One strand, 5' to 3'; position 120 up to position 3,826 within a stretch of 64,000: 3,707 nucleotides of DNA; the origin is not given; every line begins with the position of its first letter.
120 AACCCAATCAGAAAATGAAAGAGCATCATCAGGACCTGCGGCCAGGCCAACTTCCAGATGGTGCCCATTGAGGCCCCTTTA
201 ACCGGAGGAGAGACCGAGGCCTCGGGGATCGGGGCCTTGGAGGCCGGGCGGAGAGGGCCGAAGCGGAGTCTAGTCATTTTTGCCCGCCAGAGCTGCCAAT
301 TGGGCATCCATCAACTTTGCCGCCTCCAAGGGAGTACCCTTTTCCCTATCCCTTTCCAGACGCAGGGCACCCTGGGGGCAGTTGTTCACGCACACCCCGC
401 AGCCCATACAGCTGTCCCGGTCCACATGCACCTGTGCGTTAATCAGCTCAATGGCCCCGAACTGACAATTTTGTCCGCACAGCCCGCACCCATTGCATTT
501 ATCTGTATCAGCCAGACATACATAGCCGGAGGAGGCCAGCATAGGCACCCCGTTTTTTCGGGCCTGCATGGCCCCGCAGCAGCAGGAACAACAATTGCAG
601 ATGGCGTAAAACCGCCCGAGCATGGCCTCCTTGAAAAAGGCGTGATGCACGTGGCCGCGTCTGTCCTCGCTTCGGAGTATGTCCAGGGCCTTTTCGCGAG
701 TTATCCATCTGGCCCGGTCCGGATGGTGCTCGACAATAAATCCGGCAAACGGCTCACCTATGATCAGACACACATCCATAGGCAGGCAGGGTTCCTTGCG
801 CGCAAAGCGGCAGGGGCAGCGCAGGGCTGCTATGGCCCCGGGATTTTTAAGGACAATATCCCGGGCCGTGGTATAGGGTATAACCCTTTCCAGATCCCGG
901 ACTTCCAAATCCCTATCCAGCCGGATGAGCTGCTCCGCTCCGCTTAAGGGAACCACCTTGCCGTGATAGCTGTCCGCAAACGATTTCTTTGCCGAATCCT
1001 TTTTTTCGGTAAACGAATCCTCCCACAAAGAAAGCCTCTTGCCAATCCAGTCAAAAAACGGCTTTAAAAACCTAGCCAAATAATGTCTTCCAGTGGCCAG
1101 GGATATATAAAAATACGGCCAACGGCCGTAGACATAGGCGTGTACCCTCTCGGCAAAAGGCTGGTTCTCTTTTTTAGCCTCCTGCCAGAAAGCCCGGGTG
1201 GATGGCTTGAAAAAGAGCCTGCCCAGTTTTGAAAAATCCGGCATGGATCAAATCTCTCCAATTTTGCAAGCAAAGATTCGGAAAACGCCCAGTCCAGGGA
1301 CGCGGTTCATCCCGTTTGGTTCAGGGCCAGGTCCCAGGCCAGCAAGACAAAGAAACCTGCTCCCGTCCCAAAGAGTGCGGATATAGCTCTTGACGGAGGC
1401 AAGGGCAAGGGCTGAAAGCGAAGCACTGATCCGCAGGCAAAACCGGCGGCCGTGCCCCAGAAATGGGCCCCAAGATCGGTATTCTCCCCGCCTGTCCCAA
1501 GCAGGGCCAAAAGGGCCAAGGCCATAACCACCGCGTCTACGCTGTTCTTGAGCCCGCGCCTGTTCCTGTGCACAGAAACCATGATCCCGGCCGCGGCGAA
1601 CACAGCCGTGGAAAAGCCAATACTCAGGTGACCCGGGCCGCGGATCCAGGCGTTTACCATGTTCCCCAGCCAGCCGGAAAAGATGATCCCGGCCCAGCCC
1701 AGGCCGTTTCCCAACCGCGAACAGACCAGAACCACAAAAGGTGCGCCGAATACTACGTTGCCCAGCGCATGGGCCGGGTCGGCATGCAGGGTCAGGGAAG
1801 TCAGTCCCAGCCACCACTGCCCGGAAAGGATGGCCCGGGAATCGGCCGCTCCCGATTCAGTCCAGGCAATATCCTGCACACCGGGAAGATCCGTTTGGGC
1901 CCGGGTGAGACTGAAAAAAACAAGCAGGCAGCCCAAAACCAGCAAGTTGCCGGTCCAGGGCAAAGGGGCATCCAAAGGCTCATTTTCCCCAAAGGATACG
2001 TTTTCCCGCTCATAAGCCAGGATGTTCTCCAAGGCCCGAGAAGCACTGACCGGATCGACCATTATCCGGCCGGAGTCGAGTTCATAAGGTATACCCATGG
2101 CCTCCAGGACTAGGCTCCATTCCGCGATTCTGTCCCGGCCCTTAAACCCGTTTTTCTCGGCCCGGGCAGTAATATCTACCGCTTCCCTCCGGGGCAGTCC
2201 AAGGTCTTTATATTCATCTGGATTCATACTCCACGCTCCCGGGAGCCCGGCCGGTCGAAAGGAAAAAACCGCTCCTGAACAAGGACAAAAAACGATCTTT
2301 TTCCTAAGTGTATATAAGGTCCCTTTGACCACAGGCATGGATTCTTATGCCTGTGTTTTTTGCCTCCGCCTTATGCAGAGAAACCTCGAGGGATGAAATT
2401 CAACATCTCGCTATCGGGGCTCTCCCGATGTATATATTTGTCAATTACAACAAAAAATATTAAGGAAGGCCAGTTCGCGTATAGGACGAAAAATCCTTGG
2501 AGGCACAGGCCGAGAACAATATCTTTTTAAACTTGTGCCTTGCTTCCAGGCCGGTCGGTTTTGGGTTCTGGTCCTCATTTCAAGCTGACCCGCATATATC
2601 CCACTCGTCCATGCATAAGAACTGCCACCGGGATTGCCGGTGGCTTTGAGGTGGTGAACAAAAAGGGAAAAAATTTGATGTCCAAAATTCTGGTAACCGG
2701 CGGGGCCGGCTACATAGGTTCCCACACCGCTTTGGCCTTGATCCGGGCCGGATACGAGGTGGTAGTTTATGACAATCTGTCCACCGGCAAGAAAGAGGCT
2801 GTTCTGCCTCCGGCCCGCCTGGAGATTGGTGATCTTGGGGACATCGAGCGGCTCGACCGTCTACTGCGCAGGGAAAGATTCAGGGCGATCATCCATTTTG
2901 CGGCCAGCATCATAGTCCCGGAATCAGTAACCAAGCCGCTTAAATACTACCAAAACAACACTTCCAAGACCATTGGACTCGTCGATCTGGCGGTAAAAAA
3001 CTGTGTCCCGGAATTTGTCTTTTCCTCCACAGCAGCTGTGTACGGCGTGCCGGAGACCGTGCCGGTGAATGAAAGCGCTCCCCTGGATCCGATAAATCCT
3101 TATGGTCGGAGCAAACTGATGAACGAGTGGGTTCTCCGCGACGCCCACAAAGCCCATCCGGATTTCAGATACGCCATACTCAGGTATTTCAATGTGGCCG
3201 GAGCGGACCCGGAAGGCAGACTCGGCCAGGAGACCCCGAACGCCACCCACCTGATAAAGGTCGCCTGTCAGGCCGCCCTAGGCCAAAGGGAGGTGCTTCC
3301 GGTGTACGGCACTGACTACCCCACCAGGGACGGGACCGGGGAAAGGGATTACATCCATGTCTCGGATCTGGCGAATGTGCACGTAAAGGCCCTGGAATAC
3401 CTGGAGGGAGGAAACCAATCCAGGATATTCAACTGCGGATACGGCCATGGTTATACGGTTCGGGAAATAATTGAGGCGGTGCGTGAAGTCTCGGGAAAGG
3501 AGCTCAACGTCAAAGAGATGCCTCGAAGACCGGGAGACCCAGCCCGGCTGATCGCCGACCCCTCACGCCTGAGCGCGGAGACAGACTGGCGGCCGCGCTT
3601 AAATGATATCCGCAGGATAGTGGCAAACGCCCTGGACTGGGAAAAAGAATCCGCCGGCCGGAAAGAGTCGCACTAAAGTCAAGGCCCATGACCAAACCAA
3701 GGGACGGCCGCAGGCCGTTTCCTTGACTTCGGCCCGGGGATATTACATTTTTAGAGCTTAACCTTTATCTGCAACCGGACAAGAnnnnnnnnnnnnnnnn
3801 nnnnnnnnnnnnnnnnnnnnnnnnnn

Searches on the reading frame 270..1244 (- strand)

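Call 70: search_protein_families(library=pfam, proteins=[window:270-1244:-], max_evalue=0.00001)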
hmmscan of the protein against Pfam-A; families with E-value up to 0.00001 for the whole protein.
window:270-1244:- (324 aa): 7 families
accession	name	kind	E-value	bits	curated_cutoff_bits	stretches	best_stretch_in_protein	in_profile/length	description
PF00037.32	Fer4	-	1e-13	50.9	21.1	1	273-295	2-24/24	4Fe-4S binding domain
PF12838.12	Fer4_7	-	8.4e-10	39.4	27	1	249-293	1-52/52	4Fe-4S dicluster domain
PF12837.12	Fer4_6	-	4.6e-08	33.1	25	0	272-294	2-24/24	4Fe-4S binding domain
PF14697.11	Fer4_21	-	1.8e-07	31.6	35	1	246-294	4-57/59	4Fe-4S dicluster domain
PF13187.11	Fer4_9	-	1.9e-06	28.2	27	1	249-293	1-51/52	4Fe-4S dicluster domain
PF12797.12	Fer4_2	-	2.2e-06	27.7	24.5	0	272-290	3-21/22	4Fe-4S binding domain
PF13459.11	Fer4_15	-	2.6e-06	28.5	22.4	0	272-291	1-20/66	4Fe-4S single cluster domain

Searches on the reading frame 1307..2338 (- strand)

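Call 70: search_protein_families(library=pfam, proteins=[window:1307-2338:-], max_evalue=0.00001)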
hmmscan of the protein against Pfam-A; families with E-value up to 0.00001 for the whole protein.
window:1307-2338:- (343 aa): 1 family
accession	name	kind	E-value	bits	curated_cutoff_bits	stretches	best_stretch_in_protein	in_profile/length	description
PF01694.28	Rhomboid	-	1.1e-12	48.8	22.6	1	173-306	2-140/143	Rhomboid domain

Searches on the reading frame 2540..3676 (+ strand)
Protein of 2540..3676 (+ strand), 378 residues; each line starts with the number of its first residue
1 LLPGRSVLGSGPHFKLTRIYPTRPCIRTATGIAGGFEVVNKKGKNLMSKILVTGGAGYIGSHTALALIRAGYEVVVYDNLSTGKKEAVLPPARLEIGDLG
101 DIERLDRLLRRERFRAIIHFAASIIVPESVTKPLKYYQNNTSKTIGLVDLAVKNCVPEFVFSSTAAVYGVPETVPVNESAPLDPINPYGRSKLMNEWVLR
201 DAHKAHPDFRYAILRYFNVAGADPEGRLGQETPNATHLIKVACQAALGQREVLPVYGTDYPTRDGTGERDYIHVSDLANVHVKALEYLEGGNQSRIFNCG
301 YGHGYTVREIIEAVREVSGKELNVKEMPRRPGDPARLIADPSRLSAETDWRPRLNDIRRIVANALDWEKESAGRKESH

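Call 70: search_protein_families(library=pfam, proteins=[window:2540-3676:+], max_evalue=0.00001)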
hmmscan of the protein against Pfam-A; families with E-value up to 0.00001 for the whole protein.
window:2540-3676:+ (378 aa): 6 families
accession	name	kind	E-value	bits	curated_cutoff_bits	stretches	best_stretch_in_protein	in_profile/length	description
PF01370.27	Epimerase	-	8.1e-57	192.8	20.9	1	50-300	1-240/240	NAD dependent epimerase/dehydratase family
PF16363.11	GDP_Man_Dehyd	-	1.1e-49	170.2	27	1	51-354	1-323/332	GDP-mannose 4,6 dehydratase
PF04321.23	RmlD_sub_bind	-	1.2e-12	48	27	1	49-212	2-149/287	RmlD substrate binding domain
PF02719.21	Polysacc_synt_2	-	1.5e-12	47.7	20.2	1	50-222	1-174/293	Polysaccharide biosynthesis protein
PF01073.25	3Beta_HSD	-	3.7e-10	39.7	22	1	51-201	1-159/280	3-beta hydroxysteroid dehydrogenase/isomerase family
PF05368.20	NmrA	-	9.9e-06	25.8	27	0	48-165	3-108/298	NmrA-like family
